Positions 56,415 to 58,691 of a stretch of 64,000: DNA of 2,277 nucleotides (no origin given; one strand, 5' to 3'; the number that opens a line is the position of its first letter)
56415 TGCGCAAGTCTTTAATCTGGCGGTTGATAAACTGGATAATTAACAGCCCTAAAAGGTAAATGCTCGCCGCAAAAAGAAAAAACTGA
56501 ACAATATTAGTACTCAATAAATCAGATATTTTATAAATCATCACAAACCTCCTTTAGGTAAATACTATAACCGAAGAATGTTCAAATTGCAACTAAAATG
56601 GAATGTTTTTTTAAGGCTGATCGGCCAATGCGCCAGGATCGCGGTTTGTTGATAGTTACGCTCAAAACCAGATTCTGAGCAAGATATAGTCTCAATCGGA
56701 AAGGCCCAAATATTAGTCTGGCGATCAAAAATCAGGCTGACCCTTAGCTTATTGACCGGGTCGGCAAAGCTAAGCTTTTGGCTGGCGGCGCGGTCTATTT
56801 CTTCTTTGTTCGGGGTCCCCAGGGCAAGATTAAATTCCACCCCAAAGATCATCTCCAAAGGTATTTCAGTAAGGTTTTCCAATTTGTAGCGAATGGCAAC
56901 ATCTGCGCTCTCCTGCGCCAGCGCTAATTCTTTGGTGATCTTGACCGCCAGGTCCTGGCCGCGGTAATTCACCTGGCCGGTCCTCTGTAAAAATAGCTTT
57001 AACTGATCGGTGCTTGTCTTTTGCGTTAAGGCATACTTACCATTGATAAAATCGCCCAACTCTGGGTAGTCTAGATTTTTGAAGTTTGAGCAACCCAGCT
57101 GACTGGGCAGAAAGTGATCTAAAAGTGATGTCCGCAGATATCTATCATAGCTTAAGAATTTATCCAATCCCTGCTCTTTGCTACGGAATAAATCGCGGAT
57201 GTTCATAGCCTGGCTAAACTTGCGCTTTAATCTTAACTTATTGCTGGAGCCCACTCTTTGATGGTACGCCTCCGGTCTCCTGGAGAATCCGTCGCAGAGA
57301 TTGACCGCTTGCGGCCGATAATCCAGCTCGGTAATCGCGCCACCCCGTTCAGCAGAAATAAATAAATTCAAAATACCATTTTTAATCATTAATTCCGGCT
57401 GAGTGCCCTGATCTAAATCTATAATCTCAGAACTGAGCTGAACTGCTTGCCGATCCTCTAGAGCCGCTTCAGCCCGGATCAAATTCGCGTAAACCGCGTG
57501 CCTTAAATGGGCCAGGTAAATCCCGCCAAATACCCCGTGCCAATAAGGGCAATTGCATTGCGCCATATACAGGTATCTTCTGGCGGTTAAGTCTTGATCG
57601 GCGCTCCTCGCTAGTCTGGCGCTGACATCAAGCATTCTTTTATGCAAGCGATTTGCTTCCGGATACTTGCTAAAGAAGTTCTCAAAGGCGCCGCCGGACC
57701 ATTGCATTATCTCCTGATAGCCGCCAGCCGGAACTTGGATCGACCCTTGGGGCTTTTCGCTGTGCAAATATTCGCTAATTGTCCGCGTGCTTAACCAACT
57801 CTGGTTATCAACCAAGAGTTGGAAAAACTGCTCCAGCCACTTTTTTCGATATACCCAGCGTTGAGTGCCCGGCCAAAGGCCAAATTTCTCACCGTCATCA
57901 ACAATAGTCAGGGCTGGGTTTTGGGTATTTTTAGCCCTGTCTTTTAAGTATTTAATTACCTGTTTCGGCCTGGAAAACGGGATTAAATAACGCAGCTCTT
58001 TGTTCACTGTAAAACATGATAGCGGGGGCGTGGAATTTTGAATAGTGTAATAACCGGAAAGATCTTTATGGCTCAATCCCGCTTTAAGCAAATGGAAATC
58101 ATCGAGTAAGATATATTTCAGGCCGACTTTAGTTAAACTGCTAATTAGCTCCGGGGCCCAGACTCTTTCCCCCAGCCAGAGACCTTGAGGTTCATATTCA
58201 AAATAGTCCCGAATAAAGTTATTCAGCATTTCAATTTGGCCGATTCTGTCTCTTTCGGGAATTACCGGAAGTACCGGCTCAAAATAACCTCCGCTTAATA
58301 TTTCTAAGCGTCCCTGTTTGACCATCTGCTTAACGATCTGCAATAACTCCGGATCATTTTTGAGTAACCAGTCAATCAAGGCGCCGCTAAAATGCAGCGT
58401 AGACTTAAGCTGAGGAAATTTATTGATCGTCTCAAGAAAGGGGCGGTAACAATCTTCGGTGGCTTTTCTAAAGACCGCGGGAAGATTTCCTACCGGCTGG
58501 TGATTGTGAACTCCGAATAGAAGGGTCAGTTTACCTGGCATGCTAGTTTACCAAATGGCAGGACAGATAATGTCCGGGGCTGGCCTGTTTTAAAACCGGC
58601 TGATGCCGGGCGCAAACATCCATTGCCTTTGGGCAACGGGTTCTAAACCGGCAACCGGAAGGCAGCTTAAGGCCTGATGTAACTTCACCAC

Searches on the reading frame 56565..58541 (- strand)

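Call 89: search_protein_families(library=pfam, proteins=[window:56565-58541:-], max_evalue=0.00001)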
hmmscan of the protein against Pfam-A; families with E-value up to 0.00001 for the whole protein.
window:56565-58541:- (658 aa): 4 families
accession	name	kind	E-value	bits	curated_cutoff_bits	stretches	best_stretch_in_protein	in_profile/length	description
PF09095.17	AmyA-gluTrfs_C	-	1e-57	196.3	22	1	375-652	1-283/284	Alpha-amylase/4-alpha-glucanotransferase, C-terminal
PF03065.20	Glyco_hydro_57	-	9.9e-51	173.2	21.2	1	9-271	2-291/291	Glycosyl hydrolase family 57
PF09094.16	AmyA-A_glucT_m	-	2.1e-32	111.8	27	1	284-359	1-78/80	Alpha-amylase/4-alpha-glucanotransferase, middle domain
PF01074.27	Glyco_hydro_38N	-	1.4e-06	28.4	25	1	27-123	24-119/270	Glycosyl hydrolases family 38 N-terminal domain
